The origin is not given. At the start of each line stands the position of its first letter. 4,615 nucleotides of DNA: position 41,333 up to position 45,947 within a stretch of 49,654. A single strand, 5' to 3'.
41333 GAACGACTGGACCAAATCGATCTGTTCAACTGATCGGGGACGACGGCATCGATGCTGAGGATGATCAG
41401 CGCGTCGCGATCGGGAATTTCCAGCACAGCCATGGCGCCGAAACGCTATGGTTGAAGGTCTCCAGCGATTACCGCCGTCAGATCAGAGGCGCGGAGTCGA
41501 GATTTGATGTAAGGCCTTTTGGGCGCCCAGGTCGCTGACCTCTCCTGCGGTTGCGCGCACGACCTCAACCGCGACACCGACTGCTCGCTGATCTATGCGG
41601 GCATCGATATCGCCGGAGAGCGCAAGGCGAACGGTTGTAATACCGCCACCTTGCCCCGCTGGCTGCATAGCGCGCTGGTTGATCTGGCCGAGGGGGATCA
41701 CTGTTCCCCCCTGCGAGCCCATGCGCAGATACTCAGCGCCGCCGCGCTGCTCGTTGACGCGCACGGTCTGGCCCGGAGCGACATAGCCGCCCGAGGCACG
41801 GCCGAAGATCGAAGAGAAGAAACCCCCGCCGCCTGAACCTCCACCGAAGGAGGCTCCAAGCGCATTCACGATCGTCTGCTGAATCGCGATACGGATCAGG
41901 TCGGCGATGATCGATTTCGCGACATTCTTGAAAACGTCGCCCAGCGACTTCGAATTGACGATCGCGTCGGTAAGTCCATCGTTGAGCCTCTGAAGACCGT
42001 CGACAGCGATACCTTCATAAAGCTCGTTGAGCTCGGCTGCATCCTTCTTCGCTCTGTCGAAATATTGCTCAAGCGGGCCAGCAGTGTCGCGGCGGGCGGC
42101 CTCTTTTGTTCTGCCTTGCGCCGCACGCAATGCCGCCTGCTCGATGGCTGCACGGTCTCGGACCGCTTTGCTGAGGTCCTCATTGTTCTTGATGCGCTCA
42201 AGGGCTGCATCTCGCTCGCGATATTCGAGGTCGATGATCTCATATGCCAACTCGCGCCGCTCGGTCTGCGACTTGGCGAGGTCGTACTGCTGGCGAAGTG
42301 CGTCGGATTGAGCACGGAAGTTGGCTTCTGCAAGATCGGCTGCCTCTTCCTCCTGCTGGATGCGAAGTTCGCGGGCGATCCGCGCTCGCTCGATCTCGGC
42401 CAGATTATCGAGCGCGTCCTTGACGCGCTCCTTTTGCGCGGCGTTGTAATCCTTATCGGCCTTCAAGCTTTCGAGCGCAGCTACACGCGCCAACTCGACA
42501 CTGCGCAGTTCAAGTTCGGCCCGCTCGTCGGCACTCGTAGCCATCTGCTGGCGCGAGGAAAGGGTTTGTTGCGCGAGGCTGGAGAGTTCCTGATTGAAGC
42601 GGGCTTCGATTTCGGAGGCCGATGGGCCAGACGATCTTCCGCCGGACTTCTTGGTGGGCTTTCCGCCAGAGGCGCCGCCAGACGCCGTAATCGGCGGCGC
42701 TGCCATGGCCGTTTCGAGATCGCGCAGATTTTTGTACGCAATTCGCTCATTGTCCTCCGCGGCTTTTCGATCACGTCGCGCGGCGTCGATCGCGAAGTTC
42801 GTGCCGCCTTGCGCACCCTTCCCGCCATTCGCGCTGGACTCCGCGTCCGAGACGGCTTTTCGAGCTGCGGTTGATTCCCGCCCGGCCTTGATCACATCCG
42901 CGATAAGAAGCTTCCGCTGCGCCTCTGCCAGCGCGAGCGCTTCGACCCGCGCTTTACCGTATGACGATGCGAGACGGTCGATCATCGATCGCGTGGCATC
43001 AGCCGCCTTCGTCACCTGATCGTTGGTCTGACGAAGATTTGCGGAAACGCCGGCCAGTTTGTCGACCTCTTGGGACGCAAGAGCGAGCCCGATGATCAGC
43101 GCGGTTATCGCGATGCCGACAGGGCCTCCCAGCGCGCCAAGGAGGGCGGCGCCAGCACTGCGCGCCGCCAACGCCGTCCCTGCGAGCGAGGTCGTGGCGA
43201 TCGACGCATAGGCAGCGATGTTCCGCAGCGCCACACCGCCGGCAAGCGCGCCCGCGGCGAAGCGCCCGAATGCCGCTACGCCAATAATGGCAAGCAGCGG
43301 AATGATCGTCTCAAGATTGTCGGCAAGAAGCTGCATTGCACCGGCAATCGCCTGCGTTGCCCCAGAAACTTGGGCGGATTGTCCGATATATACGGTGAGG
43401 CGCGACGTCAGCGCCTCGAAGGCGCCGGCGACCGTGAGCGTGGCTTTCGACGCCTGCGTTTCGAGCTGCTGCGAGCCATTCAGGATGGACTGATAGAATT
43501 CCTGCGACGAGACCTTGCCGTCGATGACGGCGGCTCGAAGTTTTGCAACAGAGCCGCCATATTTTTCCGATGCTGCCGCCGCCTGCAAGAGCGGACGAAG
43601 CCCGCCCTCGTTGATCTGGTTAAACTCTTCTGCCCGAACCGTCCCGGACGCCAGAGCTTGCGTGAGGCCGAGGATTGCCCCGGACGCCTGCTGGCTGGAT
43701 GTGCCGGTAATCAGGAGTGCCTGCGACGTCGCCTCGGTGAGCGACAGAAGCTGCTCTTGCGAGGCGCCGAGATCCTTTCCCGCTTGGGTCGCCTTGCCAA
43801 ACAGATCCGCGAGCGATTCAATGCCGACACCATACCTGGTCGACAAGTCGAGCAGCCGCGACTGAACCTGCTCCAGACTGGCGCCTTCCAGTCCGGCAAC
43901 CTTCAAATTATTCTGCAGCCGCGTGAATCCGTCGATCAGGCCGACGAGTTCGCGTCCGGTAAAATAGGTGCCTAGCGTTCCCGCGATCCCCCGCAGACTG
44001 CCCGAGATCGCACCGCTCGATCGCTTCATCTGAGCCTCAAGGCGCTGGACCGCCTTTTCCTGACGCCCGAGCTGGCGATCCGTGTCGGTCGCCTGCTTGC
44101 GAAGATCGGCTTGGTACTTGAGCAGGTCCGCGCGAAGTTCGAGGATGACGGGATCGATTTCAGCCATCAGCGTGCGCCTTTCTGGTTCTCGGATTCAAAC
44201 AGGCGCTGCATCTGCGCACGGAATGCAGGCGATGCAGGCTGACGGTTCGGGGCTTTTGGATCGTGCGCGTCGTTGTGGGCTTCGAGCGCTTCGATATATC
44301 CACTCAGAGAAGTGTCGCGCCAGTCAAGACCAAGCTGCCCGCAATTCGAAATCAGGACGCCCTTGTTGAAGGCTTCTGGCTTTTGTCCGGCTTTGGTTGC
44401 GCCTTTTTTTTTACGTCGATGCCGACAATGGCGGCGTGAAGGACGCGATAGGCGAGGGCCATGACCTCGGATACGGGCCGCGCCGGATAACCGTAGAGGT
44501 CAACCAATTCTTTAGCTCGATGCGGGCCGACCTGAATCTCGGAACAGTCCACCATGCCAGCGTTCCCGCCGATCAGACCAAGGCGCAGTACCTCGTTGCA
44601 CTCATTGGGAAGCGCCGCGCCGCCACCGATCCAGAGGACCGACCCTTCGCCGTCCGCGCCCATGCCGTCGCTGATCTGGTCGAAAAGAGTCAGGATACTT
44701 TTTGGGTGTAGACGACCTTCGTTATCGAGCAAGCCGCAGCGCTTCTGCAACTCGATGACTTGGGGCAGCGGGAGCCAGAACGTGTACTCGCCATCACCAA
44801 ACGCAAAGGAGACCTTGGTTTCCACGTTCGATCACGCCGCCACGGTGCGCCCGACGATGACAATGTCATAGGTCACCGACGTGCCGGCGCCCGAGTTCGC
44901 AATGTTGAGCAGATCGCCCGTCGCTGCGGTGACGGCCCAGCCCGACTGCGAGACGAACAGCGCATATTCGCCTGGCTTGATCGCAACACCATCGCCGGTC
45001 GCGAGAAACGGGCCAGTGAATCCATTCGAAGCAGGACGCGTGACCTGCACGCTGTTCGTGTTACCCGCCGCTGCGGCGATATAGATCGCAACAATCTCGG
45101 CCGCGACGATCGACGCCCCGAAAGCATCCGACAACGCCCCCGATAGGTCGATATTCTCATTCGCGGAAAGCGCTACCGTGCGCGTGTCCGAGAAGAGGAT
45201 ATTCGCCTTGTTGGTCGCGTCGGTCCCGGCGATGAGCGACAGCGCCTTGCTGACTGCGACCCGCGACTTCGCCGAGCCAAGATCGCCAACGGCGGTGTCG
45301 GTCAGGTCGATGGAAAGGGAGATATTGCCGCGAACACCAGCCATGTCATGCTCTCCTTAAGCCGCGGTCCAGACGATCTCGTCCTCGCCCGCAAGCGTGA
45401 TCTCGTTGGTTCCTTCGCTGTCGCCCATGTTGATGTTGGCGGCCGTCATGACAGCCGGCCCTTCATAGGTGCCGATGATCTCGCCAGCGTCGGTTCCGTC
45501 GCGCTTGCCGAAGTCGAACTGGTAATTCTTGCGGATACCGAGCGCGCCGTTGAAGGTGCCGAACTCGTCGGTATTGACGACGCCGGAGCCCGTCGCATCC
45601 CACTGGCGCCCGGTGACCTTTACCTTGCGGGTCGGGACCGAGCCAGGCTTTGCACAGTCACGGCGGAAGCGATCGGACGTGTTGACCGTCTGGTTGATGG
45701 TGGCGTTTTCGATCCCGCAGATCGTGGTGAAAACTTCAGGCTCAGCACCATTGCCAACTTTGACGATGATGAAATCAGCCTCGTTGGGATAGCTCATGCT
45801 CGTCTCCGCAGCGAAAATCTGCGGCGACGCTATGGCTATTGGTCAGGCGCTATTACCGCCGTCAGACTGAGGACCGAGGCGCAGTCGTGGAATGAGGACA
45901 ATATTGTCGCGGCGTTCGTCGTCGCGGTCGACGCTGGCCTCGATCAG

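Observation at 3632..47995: Seven-copy 13-14-nt motif at fixed distance upstream of late genes: candidate phage-specific promoters with short or absent leaders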

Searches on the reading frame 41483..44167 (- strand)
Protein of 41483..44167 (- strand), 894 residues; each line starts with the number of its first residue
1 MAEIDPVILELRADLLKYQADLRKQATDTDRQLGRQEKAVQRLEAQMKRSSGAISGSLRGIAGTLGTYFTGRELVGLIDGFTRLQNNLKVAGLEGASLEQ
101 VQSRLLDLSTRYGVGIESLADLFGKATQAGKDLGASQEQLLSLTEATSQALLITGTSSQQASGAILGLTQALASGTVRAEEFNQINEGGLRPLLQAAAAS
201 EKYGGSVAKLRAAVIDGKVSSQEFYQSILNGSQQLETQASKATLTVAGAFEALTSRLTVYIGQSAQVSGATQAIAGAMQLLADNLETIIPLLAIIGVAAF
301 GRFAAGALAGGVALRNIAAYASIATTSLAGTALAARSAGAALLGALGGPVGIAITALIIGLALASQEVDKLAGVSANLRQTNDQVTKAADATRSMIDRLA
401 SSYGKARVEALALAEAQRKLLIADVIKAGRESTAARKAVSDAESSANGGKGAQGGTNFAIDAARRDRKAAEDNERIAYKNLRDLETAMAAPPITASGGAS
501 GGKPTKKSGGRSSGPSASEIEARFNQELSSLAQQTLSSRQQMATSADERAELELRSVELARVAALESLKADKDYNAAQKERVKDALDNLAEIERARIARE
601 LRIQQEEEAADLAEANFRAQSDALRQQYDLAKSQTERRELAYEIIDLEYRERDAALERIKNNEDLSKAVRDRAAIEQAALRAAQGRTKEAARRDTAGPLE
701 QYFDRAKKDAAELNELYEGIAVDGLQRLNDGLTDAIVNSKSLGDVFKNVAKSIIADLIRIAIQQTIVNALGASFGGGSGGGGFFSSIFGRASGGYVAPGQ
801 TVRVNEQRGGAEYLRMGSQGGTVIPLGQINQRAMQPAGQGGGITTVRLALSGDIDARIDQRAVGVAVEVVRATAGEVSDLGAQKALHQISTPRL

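Call 9: search_protein_families(library=phrogs, proteins=[window:41483-44167:-])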
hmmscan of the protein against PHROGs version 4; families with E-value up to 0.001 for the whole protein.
window:41483-44167:- (894 aa): 23 families
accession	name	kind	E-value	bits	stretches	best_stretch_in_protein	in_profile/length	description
phrog_339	-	tail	1.5e-65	223.1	2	7-310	9-310/1123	tail length tape measure protein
phrog_3336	-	tail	1.3e-55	190.6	1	35-401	48-392/1051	tail length tape measure protein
phrog_2335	-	tail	3.7e-50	172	2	22-688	438-1171/1536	tail length tape measure protein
phrog_17300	-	tail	2.2e-46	159.7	1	4-804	5-761/900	tail length tape measure protein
phrog_3519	-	tail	8.6e-42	144.8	1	13-705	27-636/959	tail length tape measure protein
phrog_1107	-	tail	2.3e-36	126.2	1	16-304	143-427/1252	tail length tape measure protein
phrog_12706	-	tail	4.2e-35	122.2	1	21-429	167-532/1244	tail length tape measure protein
phrog_7740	-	tail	7.3e-32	110.7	1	25-307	42-317/2151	tail length tape measure protein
phrog_8010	-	tail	1.1e-31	110.6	1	19-356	220-554/1543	tail length tape measure protein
phrog_27190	-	tail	1.3e-23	84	1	18-313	52-346/1015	tail length tape measure protein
phrog_1506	-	tail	7.9e-17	61.6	1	41-695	42-654/1269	tail length tape measure protein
phrog_16297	-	tail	1.5e-16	60.9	1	22-322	38-333/777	tail length tape measure protein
phrog_32885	-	tail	9.8e-15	54.6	1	38-423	20-404/948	tail length tape measure protein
phrog_24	-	tail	2.1e-14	53.7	1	378-800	519-942/1151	tail length tape measure protein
phrog_31452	-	tail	6e-14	52.2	1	34-641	20-612/814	tail length tape measure protein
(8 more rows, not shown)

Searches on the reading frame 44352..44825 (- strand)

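Call 9: search_protein_families(library=phrogs, proteins=[window:44352-44825:-])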
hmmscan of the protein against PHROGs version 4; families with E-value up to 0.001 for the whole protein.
window:44352-44825:- (157 aa): 1 family
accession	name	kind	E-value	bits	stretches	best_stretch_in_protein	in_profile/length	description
phrog_8985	-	tail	1.9e-11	45.2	1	2-151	3-116/133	tail tube protein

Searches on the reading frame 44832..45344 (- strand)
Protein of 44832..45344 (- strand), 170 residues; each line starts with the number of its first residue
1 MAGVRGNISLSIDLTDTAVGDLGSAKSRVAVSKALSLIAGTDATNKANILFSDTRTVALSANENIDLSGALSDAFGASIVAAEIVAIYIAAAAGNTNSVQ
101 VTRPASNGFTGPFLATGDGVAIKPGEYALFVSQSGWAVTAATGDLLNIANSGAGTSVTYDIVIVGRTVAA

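Call 9: search_protein_families(library=phrogs, proteins=[window:44832-45344:-])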
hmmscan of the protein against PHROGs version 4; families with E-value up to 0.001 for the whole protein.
window:44832-45344:- (170 aa): 1 family
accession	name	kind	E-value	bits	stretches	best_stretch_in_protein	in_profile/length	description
phrog_22694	-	unknown function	1.7e-41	142.9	1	4-166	5-168/170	-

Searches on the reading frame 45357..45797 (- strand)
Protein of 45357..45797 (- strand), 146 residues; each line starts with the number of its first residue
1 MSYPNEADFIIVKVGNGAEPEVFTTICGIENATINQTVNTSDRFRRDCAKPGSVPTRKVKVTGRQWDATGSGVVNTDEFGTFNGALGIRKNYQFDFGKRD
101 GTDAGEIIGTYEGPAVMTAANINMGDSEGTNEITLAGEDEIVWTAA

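Call 9: search_protein_families(library=phrogs, proteins=[window:45357-45797:-])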
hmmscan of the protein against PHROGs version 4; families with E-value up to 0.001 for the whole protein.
window:45357-45797:- (146 aa): 3 families
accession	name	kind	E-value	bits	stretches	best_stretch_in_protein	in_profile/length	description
phrog_1407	-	tail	3.4e-09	37.6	1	10-146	31-166/258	major tail protein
phrog_13196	-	tail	5.3e-08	34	1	10-121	12-122/151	major tail protein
phrog_36485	-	unknown function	4.2e-05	24.8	1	61-134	21-91/98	-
